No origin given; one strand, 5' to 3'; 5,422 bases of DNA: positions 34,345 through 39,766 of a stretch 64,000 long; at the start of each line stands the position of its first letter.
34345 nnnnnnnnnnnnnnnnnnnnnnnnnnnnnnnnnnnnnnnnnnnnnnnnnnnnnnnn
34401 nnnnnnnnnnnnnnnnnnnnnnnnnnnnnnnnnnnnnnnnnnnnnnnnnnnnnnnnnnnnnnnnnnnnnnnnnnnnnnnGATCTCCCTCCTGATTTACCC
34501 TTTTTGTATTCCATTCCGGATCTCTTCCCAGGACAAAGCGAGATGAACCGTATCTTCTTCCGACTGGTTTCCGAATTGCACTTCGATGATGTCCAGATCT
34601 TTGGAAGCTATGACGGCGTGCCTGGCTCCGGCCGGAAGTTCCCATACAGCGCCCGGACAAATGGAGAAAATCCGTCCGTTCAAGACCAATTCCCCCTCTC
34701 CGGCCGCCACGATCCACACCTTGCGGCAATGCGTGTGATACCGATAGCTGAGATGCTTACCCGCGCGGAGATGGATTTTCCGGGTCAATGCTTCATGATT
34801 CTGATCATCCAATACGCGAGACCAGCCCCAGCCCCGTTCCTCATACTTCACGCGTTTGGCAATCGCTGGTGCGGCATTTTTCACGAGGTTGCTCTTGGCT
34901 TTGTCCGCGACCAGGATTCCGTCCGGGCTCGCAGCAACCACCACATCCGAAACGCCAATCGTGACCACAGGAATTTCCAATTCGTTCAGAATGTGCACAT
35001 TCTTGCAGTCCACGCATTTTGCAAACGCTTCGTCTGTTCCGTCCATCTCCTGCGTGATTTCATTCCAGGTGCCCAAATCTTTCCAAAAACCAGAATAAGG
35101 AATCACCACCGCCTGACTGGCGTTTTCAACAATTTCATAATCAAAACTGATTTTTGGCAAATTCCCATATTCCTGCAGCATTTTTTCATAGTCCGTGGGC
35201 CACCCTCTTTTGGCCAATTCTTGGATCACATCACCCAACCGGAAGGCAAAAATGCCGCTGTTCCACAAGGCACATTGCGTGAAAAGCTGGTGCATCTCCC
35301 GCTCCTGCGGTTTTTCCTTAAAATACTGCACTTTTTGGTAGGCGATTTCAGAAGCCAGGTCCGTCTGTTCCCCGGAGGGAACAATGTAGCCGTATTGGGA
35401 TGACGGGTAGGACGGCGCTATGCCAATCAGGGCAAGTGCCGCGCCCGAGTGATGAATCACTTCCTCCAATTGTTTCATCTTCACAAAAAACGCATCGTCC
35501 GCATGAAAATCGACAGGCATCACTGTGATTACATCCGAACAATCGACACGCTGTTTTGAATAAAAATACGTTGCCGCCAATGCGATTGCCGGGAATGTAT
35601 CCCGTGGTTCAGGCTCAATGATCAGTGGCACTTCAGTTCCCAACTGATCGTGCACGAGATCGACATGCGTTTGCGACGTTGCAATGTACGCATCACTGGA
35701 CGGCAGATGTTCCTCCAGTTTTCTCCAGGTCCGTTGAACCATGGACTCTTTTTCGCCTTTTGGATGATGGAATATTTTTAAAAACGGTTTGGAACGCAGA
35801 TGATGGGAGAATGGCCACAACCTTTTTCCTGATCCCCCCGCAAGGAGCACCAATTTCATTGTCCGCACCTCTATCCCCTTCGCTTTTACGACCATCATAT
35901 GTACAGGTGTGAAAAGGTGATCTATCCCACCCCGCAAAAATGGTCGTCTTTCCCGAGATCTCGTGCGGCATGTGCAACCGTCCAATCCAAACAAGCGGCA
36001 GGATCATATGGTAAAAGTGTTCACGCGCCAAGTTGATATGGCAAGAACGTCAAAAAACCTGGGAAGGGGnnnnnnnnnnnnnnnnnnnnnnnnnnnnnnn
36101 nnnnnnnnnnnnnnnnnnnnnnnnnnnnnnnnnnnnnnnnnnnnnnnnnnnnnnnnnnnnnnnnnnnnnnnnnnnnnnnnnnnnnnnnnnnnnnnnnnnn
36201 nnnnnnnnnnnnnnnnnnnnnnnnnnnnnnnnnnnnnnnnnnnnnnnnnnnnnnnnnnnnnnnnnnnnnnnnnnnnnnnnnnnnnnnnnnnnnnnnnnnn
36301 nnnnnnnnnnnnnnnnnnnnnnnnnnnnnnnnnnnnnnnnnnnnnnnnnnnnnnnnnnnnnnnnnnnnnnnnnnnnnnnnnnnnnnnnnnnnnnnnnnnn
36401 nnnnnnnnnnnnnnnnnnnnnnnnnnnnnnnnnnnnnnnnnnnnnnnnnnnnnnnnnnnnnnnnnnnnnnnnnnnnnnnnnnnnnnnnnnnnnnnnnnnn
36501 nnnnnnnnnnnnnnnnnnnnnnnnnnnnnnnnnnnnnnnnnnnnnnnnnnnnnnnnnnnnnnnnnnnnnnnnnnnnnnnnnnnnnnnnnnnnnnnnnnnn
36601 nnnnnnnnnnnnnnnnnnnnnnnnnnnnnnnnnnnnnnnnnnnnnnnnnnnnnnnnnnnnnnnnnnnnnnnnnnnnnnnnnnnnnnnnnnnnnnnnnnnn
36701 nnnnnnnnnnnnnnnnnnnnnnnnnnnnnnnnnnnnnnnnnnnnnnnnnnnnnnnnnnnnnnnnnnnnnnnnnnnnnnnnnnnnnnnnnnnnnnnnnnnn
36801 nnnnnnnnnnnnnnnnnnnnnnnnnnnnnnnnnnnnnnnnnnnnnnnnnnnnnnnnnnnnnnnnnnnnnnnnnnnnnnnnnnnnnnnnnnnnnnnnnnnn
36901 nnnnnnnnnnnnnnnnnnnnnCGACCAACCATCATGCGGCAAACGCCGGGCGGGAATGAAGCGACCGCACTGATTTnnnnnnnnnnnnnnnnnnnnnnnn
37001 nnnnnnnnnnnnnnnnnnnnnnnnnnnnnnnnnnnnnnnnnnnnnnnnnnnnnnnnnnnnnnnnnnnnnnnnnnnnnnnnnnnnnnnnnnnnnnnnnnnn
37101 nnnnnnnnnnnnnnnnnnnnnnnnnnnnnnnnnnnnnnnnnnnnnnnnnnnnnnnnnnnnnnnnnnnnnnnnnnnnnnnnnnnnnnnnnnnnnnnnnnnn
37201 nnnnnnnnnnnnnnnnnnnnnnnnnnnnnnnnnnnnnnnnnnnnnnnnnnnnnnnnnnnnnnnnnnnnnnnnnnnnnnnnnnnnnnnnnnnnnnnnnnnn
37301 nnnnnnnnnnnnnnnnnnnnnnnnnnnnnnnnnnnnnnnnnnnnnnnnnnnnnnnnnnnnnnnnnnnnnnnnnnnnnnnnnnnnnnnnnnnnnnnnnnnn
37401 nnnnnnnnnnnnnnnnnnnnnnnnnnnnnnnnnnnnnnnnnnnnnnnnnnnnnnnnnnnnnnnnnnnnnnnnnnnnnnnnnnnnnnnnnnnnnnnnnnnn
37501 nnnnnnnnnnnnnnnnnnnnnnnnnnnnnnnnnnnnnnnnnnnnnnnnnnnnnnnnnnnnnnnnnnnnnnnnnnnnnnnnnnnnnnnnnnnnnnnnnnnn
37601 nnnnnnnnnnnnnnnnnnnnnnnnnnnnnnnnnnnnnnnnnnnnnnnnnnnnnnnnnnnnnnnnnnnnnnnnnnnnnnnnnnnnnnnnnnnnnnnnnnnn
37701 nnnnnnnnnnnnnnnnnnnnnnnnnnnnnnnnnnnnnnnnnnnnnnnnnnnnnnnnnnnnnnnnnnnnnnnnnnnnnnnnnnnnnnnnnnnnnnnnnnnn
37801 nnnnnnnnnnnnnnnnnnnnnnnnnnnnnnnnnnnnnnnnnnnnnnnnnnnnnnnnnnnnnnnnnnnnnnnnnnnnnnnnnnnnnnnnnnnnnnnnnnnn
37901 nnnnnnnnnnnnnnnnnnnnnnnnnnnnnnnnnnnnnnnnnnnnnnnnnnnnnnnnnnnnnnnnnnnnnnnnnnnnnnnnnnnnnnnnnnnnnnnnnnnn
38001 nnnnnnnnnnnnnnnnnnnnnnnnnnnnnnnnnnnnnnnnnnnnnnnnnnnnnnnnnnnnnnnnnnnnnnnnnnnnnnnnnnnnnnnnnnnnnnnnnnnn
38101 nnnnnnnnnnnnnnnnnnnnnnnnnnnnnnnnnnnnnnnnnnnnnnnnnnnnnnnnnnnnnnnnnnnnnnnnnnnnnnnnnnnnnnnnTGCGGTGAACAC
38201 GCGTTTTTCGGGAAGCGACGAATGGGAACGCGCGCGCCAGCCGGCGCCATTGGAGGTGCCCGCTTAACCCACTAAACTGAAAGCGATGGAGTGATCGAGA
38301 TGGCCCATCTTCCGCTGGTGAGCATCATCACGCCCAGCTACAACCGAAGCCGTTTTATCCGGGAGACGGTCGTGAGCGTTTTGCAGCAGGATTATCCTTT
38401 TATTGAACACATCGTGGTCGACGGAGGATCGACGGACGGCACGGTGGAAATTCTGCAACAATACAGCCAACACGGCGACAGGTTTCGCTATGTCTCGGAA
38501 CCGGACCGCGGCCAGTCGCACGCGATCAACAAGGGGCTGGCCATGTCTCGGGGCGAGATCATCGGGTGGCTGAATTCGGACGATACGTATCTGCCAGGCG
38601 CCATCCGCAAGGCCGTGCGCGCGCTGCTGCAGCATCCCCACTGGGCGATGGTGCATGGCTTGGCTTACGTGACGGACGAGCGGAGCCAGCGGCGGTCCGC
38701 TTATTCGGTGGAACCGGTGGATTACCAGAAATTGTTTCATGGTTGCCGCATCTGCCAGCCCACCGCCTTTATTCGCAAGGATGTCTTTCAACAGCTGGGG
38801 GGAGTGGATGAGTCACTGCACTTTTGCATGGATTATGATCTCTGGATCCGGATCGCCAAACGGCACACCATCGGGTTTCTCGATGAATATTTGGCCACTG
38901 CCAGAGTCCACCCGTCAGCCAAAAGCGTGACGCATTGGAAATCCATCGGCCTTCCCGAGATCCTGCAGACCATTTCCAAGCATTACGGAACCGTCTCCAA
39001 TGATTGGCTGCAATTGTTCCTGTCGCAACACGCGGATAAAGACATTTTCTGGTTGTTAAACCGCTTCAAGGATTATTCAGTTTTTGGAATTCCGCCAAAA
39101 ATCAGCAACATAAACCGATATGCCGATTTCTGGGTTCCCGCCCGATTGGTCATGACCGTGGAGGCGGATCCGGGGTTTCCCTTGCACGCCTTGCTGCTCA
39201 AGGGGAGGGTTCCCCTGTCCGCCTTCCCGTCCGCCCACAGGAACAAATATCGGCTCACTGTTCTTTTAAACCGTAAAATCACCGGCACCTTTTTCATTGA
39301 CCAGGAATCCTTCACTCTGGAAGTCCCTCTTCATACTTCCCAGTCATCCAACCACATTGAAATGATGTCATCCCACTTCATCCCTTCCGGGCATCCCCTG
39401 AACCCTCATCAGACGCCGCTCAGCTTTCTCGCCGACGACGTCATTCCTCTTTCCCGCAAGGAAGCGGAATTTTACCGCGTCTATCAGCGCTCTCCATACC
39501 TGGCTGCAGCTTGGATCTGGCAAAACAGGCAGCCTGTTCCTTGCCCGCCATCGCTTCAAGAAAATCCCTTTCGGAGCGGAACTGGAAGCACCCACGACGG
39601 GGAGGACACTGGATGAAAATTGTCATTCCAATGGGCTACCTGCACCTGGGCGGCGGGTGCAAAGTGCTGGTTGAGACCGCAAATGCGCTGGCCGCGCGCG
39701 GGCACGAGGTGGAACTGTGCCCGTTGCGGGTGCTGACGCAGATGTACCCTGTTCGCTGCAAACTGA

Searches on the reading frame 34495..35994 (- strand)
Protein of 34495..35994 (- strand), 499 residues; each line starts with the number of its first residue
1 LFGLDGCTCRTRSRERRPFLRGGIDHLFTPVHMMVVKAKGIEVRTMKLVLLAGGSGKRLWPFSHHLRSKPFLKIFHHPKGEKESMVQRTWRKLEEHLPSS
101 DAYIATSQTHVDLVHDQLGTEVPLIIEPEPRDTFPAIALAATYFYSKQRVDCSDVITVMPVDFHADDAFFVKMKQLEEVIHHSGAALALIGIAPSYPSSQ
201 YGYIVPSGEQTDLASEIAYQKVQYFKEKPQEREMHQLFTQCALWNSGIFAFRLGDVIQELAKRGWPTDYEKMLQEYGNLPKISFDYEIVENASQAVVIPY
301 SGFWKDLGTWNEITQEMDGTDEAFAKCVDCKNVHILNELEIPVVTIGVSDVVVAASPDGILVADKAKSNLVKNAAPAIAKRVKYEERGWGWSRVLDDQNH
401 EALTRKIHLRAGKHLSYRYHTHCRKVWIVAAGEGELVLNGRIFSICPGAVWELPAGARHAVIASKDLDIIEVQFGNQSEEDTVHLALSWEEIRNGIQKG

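Call 13: search_protein_families(library=pfam, proteins=[window:34495-35994:-], max_evalue=0.0001)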
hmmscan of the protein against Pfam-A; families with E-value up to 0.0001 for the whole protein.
window:34495-35994:- (499 aa): 5 families
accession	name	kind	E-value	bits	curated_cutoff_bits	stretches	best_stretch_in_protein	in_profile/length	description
PF00483.29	NTP_transferase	-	2.4e-25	90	21.2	1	49-317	3-239/245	Nucleotidyl transferase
PF01050.24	MannoseP_isomer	-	2.9e-08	34.3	23.6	1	387-483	14-111/116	Mannose-6-phosphate isomerase C-terminal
PF06339.18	Ectoine_synth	-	1.9e-05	25.3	27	1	387-472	19-106/127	Ectoine synthase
PF22640.1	ManC_GMP_beta-helix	-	3.9e-05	23.9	27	1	340-372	17-49/55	MannoseP isomerase/GMP-like beta-helix domain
PF07883.17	Cupin_2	-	5.2e-05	23.3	27.2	0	412-466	8-61/70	Cupin domain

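Call 49: search_protein_families(library=ncbifam, proteins=[window:34495-35994:-], max_evalue=1e-20)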
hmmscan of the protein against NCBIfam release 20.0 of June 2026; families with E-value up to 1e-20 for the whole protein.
window:34495-35994:- (499 aa): 2 families
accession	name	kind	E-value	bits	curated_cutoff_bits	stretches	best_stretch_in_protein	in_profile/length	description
TIGR01479.1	GMP_PMI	equivalog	5.9e-55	186.9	372.95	1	48-483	3-458/467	mannose-1-phosphate guanylyltransferase/mannose-6-phosphate isomerase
NF012004.0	PRK15460.1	equivalog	1.6e-43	149.1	859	1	48-483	8-468/478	mannose-1-phosphate guanyltransferase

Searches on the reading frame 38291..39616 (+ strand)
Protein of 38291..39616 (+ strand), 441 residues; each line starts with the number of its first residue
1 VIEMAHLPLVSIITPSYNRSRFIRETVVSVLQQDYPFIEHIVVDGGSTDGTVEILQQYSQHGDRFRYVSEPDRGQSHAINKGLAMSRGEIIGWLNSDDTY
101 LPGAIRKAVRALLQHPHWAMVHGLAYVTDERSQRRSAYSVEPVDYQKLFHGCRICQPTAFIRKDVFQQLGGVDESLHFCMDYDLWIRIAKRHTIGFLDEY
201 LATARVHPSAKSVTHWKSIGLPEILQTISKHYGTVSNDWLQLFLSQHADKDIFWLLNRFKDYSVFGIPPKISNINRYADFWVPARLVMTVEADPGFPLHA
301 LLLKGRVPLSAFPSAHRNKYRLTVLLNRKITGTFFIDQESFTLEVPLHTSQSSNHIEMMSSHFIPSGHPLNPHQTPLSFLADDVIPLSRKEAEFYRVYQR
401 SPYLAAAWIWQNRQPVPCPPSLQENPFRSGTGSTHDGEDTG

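Call 3: search_protein_families(library=pfam, proteins=[window:38291-39616:+], max_evalue=0.01)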
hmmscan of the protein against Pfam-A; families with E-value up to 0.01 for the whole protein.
window:38291-39616:+ (441 aa): 3 families
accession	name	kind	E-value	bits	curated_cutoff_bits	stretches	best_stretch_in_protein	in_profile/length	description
PF00535.33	Glycos_transf_2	-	6.6e-34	117.7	23.3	1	11-169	1-167/168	Glycosyl transferase family 2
PF10111.15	Glyco_tranf_2_2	-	6.6e-14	52.5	27.3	1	17-192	7-203/276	Glycosyltransferase like family 2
PF13641.12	Glyco_tranf_2_3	-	2.2e-13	51.2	27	1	10-191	3-197/230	Glycosyltransferase like family 2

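Call 4: search_protein_families(library=ncbifam, proteins=[window:38291-39616:+], max_evalue=0.01)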
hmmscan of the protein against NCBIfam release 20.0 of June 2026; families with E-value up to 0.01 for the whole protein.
window:38291-39616:+ (441 aa): 24 families
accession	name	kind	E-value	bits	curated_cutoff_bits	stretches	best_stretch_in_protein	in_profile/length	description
NF047683.1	TeichurnBiosyTuaG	equivalog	1.7e-25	90.1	400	1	6-218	4-217/252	teichuronic acid biosynthesis protein TuaG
TIGR04283.1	glyco_like_mftF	equivalog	3.2e-19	69.4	182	1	10-204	1-185/221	TIGR04283 family arsenosugar biosynthesis glycosyltransferase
NF053739.1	GlytfEpsEBac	equivalog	4.5e-19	68.5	450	1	8-201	1-199/265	glycosyltransferase EpsE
TIGR03937.1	PgaC_IcaA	equivalog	4.8e-19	68.6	422.3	1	3-124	40-162/407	poly-beta-1,6-N-acetyl-D-glucosamine synthase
NF007482.0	PRK10073.1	equivalog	2.2e-17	63.1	423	1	5-105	3-103/334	glycosyltransferase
NF050050.1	ProtGlycPglI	equivalog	2.3e-15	56.7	500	1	8-110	2-106/306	GalNAc(5)-diNAcBac-PP-undecaprenol beta-1,3-glucosyltransferase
TIGR04009.1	wcaE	equivalog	3.1e-15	56.1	369.2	1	9-137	2-133/248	colanic acid biosynthesis glycosyltransferase WcaE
NF041875.1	EPS_EpsD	equivalog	2.8e-14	53.3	370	1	10-196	1-196/325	exopolysaccharide biosynthesis glycosyltransferase EpsD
TIGR03965.1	mycofact_glyco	equivalog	2.4e-12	46.5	280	1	7-126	73-192/467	mycofactocin biosynthesis glycosyltransferase MftF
NF007453.0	PRK10018.1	equivalog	5.7e-12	45.9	382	1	5-189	3-190/280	colanic acid biosynthesis glycosyltransferase WcaA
TIGR04017.1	WcaA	equivalog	7.5e-12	45.4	495.75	1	6-189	3-189/279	colanic acid biosynthesis glycosyltransferase WcaA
TIGR03111.1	glyc2_xrt_Gpos1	hypoth_equivalog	8.6e-11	41.3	363.95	1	4-124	45-168/439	TIGR03111 family XrtG-associated glycosyltransferase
NF038299.1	EPS_HpsN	equivalog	1.6e-10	40.5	425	1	8-141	1-135/317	hormogonium polysaccharide biosynthesis glycosyltransferase HpsN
NF038302.1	EPS_HpsE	equivalog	2.6e-10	39.8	300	1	12-119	5-118/307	hormogonium polysaccharide biosynthesis glycosyltransferase HpsE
NF045692.1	OglycostaseCruG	equivalog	3.1e-09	36.2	600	1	5-71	38-104/386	2'-O-glycosyltransferase CruG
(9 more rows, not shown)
